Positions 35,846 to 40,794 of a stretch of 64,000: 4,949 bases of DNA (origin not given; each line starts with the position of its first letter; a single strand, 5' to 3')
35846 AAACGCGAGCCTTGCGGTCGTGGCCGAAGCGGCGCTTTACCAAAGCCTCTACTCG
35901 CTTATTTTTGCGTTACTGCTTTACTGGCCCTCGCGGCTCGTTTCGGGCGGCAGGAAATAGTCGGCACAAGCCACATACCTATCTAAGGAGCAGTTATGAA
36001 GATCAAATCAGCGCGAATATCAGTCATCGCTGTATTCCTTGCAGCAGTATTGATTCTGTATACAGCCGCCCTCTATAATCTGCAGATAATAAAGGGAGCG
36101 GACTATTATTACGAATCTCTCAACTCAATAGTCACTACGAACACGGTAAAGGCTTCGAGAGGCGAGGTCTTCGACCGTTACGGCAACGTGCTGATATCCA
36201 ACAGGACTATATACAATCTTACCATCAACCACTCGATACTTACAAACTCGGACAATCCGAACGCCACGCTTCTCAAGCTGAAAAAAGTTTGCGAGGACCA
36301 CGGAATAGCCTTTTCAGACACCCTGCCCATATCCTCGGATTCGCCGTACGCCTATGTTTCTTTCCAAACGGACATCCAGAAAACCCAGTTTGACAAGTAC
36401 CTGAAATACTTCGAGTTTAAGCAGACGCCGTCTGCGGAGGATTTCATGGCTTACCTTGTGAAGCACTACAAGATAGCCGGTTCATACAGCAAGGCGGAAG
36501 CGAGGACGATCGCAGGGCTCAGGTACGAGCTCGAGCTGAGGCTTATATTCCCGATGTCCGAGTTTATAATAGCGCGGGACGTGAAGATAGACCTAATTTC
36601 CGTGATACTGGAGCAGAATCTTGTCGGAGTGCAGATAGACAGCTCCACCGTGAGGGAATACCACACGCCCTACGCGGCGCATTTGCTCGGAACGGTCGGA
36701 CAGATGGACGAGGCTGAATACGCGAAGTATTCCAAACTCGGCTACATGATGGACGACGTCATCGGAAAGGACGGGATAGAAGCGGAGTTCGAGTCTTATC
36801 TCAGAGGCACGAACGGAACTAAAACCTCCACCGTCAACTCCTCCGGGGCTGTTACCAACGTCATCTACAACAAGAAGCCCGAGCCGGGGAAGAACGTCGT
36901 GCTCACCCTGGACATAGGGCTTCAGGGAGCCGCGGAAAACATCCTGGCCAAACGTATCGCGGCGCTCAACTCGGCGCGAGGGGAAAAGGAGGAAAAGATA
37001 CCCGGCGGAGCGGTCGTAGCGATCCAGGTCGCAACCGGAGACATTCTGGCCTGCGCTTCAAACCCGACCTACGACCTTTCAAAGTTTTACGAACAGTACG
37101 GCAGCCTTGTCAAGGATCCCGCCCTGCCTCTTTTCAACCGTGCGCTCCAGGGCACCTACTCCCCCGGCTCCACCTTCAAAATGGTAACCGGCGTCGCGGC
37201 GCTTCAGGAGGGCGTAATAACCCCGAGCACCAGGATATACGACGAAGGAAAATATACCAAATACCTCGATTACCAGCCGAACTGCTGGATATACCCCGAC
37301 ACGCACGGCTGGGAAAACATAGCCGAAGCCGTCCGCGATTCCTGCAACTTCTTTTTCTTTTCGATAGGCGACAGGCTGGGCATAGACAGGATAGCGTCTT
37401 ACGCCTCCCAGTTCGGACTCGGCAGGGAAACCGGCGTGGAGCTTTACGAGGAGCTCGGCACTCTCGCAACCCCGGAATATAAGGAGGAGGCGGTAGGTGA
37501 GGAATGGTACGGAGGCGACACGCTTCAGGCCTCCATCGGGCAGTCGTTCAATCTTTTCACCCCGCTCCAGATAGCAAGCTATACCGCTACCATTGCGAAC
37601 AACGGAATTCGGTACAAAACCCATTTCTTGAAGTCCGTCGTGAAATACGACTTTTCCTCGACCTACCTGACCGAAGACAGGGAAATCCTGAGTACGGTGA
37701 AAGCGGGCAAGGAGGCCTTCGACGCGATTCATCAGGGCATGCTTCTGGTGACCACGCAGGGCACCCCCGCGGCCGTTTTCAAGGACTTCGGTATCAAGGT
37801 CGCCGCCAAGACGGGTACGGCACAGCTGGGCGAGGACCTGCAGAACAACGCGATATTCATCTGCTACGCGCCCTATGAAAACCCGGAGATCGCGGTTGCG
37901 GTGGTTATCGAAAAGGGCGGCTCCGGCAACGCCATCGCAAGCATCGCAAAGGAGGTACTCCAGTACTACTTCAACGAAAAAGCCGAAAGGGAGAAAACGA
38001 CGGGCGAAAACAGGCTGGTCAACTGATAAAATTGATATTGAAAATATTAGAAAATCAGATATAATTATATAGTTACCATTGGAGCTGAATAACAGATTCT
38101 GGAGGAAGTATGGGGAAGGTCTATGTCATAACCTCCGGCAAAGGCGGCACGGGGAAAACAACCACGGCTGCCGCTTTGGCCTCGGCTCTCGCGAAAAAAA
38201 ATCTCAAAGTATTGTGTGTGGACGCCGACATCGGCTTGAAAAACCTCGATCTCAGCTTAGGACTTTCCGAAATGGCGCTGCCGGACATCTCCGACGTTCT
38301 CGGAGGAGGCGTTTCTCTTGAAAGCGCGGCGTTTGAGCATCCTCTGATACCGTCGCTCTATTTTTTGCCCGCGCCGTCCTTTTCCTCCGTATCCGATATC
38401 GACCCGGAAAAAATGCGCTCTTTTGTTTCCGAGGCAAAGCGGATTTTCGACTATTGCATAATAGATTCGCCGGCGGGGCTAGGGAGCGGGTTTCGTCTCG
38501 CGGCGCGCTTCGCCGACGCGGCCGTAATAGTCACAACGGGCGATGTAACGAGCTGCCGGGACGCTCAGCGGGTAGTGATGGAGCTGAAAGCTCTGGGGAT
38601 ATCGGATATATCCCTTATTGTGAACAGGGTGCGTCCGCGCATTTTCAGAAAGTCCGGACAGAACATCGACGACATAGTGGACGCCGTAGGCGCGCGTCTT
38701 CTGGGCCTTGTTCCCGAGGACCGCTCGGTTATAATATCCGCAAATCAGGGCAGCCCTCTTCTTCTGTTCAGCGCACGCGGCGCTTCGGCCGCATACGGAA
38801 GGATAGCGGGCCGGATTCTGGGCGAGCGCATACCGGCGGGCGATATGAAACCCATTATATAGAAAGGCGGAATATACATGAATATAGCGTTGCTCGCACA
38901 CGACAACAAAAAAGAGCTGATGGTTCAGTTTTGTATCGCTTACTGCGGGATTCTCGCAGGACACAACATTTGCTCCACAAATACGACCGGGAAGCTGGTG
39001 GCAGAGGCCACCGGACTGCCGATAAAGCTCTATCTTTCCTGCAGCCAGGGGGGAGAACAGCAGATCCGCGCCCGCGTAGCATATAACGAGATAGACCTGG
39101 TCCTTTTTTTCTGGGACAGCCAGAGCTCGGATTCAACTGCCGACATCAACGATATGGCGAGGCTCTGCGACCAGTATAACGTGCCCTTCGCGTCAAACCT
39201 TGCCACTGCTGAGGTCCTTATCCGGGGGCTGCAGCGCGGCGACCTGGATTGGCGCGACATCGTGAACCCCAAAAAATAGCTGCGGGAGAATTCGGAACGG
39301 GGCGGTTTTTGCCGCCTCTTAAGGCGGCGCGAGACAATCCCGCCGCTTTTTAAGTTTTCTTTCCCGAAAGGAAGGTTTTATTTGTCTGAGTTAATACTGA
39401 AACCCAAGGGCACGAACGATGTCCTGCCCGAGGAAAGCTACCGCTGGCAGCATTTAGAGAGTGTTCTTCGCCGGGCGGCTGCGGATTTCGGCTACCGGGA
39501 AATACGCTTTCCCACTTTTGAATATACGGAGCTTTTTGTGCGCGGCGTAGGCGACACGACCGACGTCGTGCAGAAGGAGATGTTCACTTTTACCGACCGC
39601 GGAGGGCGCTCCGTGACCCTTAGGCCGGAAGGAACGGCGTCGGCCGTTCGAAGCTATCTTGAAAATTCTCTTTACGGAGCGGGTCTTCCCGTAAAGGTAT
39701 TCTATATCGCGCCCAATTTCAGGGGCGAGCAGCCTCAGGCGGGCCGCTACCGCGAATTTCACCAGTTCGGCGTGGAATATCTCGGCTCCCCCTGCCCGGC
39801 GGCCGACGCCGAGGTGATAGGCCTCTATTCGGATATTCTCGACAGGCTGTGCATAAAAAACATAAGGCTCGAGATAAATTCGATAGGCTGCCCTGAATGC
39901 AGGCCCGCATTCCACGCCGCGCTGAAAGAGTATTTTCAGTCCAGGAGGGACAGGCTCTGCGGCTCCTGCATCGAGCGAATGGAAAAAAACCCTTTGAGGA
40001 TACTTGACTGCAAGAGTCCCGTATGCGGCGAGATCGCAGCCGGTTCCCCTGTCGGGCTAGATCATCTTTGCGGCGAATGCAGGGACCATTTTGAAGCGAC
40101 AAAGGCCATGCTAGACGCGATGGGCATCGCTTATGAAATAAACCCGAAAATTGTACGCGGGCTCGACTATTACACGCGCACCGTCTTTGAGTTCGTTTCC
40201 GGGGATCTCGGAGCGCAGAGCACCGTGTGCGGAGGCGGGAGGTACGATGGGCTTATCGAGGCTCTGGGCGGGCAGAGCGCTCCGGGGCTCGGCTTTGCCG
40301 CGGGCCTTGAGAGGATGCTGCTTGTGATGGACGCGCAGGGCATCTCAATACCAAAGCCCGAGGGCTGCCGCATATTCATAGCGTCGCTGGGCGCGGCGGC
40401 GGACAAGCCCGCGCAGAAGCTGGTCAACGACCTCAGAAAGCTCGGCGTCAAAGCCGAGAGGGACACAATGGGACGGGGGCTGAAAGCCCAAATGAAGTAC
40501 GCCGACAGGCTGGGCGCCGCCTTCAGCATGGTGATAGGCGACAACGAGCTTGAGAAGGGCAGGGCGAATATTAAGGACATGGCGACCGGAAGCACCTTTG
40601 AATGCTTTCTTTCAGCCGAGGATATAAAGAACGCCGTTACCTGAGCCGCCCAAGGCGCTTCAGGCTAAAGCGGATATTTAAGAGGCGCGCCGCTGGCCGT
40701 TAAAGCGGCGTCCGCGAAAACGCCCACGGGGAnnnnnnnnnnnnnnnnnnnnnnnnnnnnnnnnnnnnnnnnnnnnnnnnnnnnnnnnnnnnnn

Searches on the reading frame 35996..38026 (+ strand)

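Call 8: search_protein_families(library=pfam, proteins=[window:35996-38026:+])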
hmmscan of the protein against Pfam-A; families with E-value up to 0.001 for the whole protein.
window:35996-38026:+ (676 aa): 2 families
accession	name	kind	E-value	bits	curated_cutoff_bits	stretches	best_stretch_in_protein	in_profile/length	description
PF00905.27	Transpeptidase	-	4.2e-59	200.6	22.1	1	338-655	1-298/299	Penicillin binding protein transpeptidase domain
PF03717.20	PBP_dimer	-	1.8e-31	110.4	24.4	1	51-289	2-178/180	Penicillin-binding Protein dimerisation domain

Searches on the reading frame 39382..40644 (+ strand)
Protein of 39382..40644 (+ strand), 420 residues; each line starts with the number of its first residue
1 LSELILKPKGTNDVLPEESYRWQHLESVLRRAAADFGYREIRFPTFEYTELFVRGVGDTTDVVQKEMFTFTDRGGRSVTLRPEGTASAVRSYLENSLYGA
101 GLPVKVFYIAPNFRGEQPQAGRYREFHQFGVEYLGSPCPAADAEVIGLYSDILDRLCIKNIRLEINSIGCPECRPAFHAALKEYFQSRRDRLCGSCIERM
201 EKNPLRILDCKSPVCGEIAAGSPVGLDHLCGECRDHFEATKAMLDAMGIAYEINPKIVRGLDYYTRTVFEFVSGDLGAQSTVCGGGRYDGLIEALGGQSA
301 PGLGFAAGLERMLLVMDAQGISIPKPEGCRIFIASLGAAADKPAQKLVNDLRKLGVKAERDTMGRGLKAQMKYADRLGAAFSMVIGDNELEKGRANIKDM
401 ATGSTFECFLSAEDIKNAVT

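Call 76: search_protein_families(library=pfam, proteins=[window:39382-40644:+], max_evalue=0.001)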
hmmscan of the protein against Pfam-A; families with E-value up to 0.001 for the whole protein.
window:39382-40644:+ (420 aa): 4 families
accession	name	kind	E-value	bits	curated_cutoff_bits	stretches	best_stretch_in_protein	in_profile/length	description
PF13393.11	tRNA-synt_His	-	2.8e-46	158.6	25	1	10-311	1-307/308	Histidyl-tRNA synthetase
PF00587.30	tRNA-synt_2b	-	1.2e-13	52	29.3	1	68-300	1-158/179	tRNA synthetase class II core domain (G, H, P, S and T)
PF03129.25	HGTP_anticodon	-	9e-12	45.4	21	1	332-406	3-80/94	Anticodon binding domain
PF00152.25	tRNA-synt_2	-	0.0002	21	25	0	104-133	92-121/308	tRNA synthetases class II (D, K and N)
